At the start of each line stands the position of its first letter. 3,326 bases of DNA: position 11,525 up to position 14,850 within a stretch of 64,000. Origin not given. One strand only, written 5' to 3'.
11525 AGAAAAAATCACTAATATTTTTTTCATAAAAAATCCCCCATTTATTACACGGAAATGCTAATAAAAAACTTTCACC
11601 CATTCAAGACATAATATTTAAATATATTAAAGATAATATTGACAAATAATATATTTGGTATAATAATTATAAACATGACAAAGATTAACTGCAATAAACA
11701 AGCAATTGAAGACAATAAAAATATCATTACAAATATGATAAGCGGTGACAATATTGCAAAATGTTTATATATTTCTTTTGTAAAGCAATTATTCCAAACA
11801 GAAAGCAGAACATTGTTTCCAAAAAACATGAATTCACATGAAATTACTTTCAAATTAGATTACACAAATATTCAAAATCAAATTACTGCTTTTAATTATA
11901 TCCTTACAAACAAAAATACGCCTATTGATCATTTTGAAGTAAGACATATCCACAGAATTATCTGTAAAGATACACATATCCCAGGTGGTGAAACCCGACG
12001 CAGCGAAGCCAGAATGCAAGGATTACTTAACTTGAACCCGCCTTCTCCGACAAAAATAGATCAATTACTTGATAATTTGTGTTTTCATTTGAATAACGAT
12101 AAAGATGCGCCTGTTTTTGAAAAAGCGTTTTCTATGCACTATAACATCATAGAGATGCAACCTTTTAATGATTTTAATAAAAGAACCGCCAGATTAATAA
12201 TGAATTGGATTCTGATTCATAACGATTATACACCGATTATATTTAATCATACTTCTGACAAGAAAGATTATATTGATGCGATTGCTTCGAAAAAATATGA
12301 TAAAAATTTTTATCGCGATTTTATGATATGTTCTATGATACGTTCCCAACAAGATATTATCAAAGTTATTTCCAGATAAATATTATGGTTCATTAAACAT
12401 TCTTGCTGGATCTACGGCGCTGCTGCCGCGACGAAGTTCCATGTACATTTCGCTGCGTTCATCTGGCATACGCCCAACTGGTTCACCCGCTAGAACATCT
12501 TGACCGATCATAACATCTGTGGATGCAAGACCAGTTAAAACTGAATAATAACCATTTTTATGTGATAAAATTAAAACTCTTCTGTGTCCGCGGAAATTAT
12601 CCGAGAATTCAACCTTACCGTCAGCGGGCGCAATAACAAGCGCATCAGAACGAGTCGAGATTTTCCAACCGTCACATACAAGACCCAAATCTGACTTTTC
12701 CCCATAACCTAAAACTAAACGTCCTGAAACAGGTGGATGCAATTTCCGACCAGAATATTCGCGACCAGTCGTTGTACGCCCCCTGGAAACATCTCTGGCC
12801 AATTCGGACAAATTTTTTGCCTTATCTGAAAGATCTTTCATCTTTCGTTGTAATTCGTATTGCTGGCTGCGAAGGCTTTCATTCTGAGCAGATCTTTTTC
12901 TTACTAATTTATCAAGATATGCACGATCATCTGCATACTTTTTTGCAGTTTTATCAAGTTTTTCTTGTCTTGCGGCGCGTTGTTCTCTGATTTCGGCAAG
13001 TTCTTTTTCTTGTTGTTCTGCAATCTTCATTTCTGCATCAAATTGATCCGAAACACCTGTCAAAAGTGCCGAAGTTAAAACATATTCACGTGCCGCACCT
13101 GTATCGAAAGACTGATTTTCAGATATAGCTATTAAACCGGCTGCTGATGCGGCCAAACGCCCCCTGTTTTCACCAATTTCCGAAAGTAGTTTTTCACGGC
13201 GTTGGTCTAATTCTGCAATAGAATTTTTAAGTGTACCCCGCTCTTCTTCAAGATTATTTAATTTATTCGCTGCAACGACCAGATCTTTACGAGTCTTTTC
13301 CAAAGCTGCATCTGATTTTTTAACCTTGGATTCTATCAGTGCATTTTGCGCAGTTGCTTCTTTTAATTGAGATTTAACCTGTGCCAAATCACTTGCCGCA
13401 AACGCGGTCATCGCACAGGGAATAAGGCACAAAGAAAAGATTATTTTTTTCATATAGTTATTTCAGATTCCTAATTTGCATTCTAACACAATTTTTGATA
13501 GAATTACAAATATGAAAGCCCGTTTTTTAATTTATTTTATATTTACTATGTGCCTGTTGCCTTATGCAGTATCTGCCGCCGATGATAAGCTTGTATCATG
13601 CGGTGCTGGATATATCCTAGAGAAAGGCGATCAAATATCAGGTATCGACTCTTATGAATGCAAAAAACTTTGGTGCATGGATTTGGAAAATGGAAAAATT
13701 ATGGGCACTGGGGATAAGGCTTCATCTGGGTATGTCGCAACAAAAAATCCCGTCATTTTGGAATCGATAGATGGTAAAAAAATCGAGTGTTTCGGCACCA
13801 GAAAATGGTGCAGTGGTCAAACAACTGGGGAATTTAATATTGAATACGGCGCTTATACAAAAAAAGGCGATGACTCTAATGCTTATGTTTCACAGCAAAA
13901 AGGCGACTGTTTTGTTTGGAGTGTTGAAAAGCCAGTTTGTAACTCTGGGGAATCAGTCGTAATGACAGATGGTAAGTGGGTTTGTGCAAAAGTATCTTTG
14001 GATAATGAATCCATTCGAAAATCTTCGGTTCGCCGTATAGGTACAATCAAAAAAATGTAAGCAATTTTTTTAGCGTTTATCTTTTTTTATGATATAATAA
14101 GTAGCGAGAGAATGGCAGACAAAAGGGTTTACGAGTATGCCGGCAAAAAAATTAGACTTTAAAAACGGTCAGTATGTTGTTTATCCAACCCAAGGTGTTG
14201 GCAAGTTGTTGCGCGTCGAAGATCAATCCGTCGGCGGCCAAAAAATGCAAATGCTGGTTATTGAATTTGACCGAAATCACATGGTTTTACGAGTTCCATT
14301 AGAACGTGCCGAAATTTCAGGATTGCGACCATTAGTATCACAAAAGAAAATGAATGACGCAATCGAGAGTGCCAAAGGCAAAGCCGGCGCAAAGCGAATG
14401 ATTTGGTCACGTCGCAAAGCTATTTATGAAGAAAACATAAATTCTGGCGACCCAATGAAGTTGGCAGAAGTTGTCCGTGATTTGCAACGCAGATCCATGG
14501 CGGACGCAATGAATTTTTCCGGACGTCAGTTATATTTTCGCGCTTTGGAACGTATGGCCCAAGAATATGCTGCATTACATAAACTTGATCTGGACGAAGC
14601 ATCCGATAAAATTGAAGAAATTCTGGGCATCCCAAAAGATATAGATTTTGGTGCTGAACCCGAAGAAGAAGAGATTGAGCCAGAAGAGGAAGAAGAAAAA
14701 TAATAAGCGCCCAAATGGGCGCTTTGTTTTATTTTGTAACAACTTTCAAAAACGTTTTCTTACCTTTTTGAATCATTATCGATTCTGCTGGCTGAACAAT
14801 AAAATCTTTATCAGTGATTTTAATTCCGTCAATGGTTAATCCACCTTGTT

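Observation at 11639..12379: Fic/Doc-like protein with a catalytically degenerate motif, inserted on the opposite strand between an EnvC-like gene and ctpA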

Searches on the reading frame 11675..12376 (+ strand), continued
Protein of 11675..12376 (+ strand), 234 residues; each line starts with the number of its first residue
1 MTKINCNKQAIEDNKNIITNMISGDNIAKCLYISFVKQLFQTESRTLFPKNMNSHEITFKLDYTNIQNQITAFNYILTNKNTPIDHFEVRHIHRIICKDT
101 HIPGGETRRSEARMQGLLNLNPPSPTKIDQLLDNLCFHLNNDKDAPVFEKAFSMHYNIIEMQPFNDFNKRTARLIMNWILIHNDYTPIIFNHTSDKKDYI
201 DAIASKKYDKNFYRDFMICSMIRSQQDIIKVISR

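Call 37: search_protein_families(library=padloc, proteins=[window:11675-12376:+, P0125, P0077], max_evalue=0.01)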
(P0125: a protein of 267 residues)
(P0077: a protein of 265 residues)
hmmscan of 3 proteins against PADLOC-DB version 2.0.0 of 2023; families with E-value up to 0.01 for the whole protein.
window:11675-12376:+ (234 aa): 7 families
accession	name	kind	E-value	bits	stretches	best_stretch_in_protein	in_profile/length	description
PDLC04840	PDC-S04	-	1.3e-15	55.7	1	62-208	50-201/227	-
PDLC03963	SoFic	-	1.7e-15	55.3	1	45-187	75-219/361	-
PDLC04836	PDC-S04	-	1.3e-14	52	1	41-218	43-224/244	-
PDLC04837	PDC-S04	-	1.1e-10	39.2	1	58-230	60-228/234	-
PDLC04839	PDC-S04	-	7.6e-10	36.8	1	79-205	54-185/205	-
PDLC04838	PDC-S04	-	0.00029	18.7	1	53-206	29-186/209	-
PDLC04966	PDC-S24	-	0.0017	15.3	1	70-187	216-343/497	-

P0125 (267 aa): 11 families
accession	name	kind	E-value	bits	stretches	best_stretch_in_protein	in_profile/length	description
PDLC04836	PDC-S04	-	5.3e-19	66.4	1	73-208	73-211/244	-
PDLC04840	PDC-S04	-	2.2e-15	55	1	73-209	56-199/227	-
PDLC03963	SoFic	-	5.7e-15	53.6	1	68-229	91-263/361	-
PDLC04837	PDC-S04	-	2.5e-14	51.1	1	89-214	83-212/234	-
PDLC04839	PDC-S04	-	2e-12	45.2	1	65-209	33-186/205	-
PDLC04838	PDC-S04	-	9.8e-07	26.8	1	88-215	60-191/209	-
PDLC04966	PDC-S24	-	1.7e-06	25.2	1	88-191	229-343/497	-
PDLC04842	PDC-S04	-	6.5e-06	24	1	69-211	19-157/202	-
PDLC04841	PDC-S04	-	0.0038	14.9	1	77-210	125-254/292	-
PDLC04963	PDC-S23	-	0.0057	14.1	0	158-189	235-266/312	-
PDLC04964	PDC-S23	-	0.0061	13.8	1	156-189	253-286/331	-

P0077 (265 aa): 7 families
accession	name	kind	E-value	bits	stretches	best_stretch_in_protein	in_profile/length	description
PDLC04836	PDC-S04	-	3.7e-15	53.8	1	70-233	72-233/244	-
PDLC03963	SoFic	-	1.9e-14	51.8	1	54-239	80-272/361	-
PDLC04840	PDC-S04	-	1.2e-12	46.1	1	68-226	53-215/227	-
PDLC04837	PDC-S04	-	2.1e-08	31.7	1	72-225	70-222/234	-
PDLC04839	PDC-S04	-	2.3e-05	22.2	1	85-209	53-185/205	-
PDLC04838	PDC-S04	-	0.00026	18.8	1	83-191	55-168/209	-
PDLC04966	PDC-S24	-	0.0009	16.2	1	119-192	259-343/497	-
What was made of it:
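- On SoFic-type defence / SoFic equivalog: PADLOC SoFic scores 55 bits, which is the generic Fic level (call 37).
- Weak PADLOC hits to SoFic and PDC-S04 at about 55 bits (call 37).
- Tried and rejected: Defence-system assignment: PADLOC gives only generic Fic-level hits (call 37).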

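Call 48: find_encoding_contigs(protein=P0001, flank=3000, max_places=3)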
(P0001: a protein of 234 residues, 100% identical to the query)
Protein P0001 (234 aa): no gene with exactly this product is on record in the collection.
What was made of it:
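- Tried and rejected: Source contig of the window protein: not on record (call 48).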

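Call 54: list_cluster_members(proteins=[P0141, P0161, P0156, P0081, P0079, P0126, P0103, P0066, P0065, P0063])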
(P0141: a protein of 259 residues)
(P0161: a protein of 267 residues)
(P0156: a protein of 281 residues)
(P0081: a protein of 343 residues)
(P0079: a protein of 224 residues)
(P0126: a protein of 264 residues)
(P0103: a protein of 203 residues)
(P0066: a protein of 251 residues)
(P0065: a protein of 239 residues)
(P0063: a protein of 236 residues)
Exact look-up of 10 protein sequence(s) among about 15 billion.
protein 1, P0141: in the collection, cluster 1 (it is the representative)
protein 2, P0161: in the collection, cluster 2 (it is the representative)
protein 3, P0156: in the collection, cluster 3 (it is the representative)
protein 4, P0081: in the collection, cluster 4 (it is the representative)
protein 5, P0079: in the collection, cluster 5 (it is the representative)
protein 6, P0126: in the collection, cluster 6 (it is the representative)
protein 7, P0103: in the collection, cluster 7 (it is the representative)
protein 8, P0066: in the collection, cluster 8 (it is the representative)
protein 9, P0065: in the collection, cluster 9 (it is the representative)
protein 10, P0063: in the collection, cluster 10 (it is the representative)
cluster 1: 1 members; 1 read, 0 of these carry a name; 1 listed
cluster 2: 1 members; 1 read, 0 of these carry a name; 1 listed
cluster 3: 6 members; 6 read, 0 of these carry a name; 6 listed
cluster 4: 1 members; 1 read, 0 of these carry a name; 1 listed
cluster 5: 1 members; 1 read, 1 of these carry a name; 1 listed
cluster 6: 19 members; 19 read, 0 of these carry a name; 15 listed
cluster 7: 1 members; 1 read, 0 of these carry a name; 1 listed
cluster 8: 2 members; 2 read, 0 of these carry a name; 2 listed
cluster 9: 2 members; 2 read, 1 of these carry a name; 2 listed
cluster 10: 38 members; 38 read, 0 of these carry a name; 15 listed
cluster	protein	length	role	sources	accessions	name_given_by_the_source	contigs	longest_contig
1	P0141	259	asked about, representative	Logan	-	-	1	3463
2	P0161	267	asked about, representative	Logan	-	-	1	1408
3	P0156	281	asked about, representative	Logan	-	-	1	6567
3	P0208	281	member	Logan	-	-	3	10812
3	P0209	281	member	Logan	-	-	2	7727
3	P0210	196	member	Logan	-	-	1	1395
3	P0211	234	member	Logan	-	-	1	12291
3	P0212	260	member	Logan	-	-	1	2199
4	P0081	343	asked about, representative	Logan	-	-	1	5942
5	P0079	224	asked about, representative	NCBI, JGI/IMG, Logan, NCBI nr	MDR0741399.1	MAG: Fic family protein [Rickettsiales bacterium] | hypothetical protein | Fic family protein [Rickettsiales bacterium]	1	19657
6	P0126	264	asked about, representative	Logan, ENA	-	-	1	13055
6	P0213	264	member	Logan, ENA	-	-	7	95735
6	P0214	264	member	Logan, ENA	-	-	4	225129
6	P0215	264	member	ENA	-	-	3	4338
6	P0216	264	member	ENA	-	-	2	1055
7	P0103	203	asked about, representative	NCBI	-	-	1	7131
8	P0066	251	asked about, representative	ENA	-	-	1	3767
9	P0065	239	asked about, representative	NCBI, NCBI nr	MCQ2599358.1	MAG: Fic family protein [Alphaproteobacteria bacterium] | Fic family protein [Alphaproteobacteria bacterium]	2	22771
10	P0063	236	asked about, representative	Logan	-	-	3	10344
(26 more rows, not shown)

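Call 56: find_related_loci(query=A1, collection=viral_contigs, flank=3000)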
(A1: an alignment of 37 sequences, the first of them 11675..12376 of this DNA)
Query A1 (234 aa) in viral_contigs; peptide patterns used: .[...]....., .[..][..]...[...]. (x = any residue, [..] = any of these).
129 stretches matched a pattern, but none encodes a relative of the query by tblastn (E <= 1e-3).

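Call 57: search_dna_similar(query=window:11675-12376:+, collection=plasmids, mode=protein, max_evalue=0.001, max_rows=10)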
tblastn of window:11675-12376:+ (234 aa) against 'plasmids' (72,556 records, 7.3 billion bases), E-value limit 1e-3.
Records with a match: 212; places in all: 213; records where one place covers at least 80% of the query: 4.
Best place of each record, by identity: <60% 212.
By first word of the organism name: Listeria 100; Piscirickettsia 36; Lactobacillus 7; Clostridium 6; Bacillus 5; Mycetohabitans 5; Hymenobacter 5; Carnobacterium 4; Campylobacter 3; Mucilaginibacter 3; and 30 more.
By predicted mobility (MOB-suite, as given by PLSDB): non-mobilizable 100; mobilizable 71; conjugative 41.
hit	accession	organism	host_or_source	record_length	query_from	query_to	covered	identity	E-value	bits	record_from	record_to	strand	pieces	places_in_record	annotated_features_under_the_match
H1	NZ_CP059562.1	Conchiformibius steedae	dog,whole organism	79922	8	207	85%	27.1%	8e-7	57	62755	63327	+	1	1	Fic family protein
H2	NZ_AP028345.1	Campylobacter jejuni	Homo sapiens,feces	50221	39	225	80%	28.4%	4e-10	66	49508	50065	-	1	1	Fic family protein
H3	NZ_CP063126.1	Haemophilus parainfluenzae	Homo sapiens,cough swab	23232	38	232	83%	26.7%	6e-10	66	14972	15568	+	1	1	Fic family protein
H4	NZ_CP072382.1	Aggregatibacter sp. oral taxon 513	Homo sapiens,whole organism,human oral ...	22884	38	232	83%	26.7%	7e-10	66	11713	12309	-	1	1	Fic family protein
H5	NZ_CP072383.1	Aggregatibacter sp. oral taxon 513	Homo sapiens,whole organism,human oral ...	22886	38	232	83%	26.7%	7e-10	66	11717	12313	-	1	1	Fic family protein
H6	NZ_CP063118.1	Haemophilus parainfluenzae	Homo sapiens,cough swab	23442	38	214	76%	27.9%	3e-10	67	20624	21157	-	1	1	Fic family protein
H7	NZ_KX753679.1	Pasteurella multocida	duck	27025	38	214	76%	27.9%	3e-10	67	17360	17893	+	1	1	Fic family protein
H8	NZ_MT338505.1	Pasteurella multocida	-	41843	38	214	76%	27.9%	3e-10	67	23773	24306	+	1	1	Fic family protein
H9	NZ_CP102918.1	Clostridium botulinum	Pate collected as part of botulism ...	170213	62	227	71%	28.5%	2e-4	50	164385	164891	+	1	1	Fic family protein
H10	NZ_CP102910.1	Clostridium botulinum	Homo sapiens,Fecal sample from botulism ...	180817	62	227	71%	28.5%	2e-4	50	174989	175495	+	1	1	Fic family protein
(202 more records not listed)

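Call 58: search_dna_similar(query=window:11675-12376:+, collection=phages, mode=protein, max_evalue=0.001, max_rows=10)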
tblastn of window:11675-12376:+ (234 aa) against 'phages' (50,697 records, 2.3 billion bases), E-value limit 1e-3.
Records with a match: 6; places in all: 6; records where one place covers at least 80% of the query: 0.
Best place of each record, by identity: <60% 6.
By first word of the organism name: Listeria 2; Bacteriophage 2; Streptococcus 1; Mycobacterium 1.
By host as written in the record: Listeria monocytogenes 2; - 2; Streptococcus porci DSM_23759 1; Mycobacterium abscessus GD12 1.
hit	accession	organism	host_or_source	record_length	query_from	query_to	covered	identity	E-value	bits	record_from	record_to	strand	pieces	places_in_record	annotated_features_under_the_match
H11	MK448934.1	Streptococcus phage Javan422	Streptococcus porci DSM_23759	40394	72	202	56%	30.1%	4e-6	53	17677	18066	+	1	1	Huntingtin interacting protein E-like protein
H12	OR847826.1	Listeria phage LM 4-11-1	Listeria monocytogenes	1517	66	206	60%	24.7%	5e-6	52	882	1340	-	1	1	record has no annotation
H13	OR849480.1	Listeria phage LM 4-14-1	Listeria monocytogenes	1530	66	206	60%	24.7%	5e-6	52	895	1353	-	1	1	record has no annotation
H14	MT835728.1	Bacteriophage sp.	human fecal samples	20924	92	218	54%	26.7%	2e-4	48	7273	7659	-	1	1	record has no annotation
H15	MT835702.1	Bacteriophage sp.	human fecal samples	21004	122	199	33%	34.6%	6e-5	49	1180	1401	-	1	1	record has no annotation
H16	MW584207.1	Mycobacterium phage prophiGD12-2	Mycobacterium abscessus GD12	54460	128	191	27%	31.3%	8e-4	46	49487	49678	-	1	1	82: Fic family protein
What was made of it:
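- There are no viral, plasmid or phage relatives (calls 56-58).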

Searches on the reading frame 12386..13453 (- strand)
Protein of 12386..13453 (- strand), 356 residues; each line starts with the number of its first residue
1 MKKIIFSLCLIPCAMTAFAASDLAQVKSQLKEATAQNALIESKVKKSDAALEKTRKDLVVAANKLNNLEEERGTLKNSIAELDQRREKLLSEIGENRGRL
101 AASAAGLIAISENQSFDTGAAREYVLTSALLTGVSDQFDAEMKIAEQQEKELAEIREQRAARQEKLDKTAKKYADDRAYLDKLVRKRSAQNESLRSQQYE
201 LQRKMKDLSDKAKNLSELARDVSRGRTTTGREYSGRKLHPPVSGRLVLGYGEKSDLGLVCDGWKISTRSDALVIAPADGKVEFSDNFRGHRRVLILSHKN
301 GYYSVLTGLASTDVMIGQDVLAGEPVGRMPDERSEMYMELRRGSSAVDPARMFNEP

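Call 3: search_protein_families(library=pfam, proteins=[window:12386-13453:-], max_evalue=1)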
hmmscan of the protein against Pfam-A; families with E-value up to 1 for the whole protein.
window:12386-13453:- (356 aa): 10 families
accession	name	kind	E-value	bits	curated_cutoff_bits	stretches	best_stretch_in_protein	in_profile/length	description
PF01551.29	Peptidase_M23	-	1.9e-13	50.8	28.7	1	261-349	4-96/96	Peptidase family M23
PF11932.13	DUF3450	-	1.4e-05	25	32.6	2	9-94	4-89/241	Protein of unknown function (DUF3450)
PF11285.13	DUF3086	-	0.087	12.4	24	1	63-206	3-138/277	Protein of unknown function (DUF3086)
PF13851.11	GAS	-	0.089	12.6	32.3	1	23-92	52-121/200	Growth-arrest specific micro-tubule binding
PF13863.11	DUF4200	-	0.23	12.2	29.7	1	122-218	6-102/119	Domain of unknown function (DUF4200)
PF06009.19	Laminin_II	-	0.29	11.6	33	1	21-95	17-94/138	Laminin Domain II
PF17675.6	APG6_N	-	0.62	10.9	45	1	30-92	35-96/132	Apg6 coiled-coil region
PF06818.20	Fez1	-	0.9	10.4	34.4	1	20-168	30-161/199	Fez1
PF04977.20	DivIC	-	0.94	9.8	28.9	1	65-95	19-49/80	Septum formation initiator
PF13094.11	CENP-Q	-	0.95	10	28.5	0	145-221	31-107/162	CENP-Q, a CENPA-CAD centromere complex subunit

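Call 4: search_protein_families(library=ncbifam, proteins=[window:12386-13453:-], max_evalue=1)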
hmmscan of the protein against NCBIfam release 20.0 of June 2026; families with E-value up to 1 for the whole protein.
window:12386-13453:- (356 aa): 21 families
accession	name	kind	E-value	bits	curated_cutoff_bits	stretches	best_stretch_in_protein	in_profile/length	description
NF047755.1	LIC_10271_M23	exception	5.6e-13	49.1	180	1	271-350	128-206/207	LIC_10271 family cell wall hydrolase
NF008644.1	PRK11637.1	equivalog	3.3e-12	46.1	270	1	146-350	186-380/385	murein hydrolase activator EnvC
NF047657.1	CellWlHdaseLepto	equivalog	2e-10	40.5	400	1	275-350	143-217/221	hypothetical protein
NF040883.1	amid_act_ActS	equivalog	3.3e-06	26.5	375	1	234-353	113-233/242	amidase activator ActS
NF045487.1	ASRP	equivalog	4.9e-06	25.4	300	2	21-95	163-236/593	archaea-specific SMC-related protein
NF050804.1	CellDivDipMCaul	equivalog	9.7e-06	24.6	900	1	237-329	506-598/634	cell division endopeptidase DipM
NF052336.1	PdgHdaseHSB100310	equivalog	0.00045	19.7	500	1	237-334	34-131/316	peptidoglycan hydrolase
TIGR02168.1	SMC_prok_B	equivalog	0.00098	17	567.35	1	137-224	746-833/1181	chromosome segregation protein SMC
TIGR02169.1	SMC_prok_A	equivalog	0.0025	15.5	729.4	1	22-226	289-497/1165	chromosome segregation protein SMC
TIGR02453.1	TIGR02453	subfamily_domain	0.0049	16.6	105.4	1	96-219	90-210/218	TIGR02453 family protein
NF041035.1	Rad50_Halo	equivalog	0.0094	14.3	1000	1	21-212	213-400/883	DNA double-strand break repair ATPase Rad50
TIGR04211.1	SH3_and_anchor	equivalog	0.013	15.1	65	1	19-117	64-165/198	TIGR04211 family SH3 domain-containing protein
TIGR04523.1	Mplasa_alph_rch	subfamily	0.013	13.5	270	1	25-218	461-639/745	helix-rich protein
NF008123.1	PRK10871.1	equivalog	0.047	13.1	311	1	265-349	270-358/365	murein hydrolase activator NlpD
NF045780.1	TrlF_fam_ATP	equivalog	0.18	10.4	350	1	23-224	472-679/944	TrlF family AAA-like ATPase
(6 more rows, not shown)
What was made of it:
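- Checked: An M23/EnvC-like gene lies at 12383..13453(-) and matches Peptidase_M23 at E 1.9e-13; it is below the EnvC equivalog cut-off (calls 3, 4).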

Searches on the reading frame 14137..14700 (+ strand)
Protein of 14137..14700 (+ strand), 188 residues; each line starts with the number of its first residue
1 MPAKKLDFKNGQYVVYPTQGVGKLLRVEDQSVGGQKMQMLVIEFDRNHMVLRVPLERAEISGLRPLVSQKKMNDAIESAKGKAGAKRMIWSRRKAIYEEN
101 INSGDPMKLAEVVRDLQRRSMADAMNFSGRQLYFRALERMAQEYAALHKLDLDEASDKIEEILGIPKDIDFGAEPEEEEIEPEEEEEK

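Call 3: search_protein_families(library=pfam, proteins=[window:14137-14700:+], max_evalue=1)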
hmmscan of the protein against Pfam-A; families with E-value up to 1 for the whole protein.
window:14137-14700:+ (188 aa): 2 families
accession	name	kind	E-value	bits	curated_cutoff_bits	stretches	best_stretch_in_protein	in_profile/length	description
PF21095.3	CarD_C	-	6.5e-15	55.3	23.1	1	80-160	7-87/87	CarD, C-terminal domain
PF02559.22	CarD_TRCF_RID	-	2.2e-12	47.3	23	1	8-66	1-56/57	CarD-like/TRCF RID domain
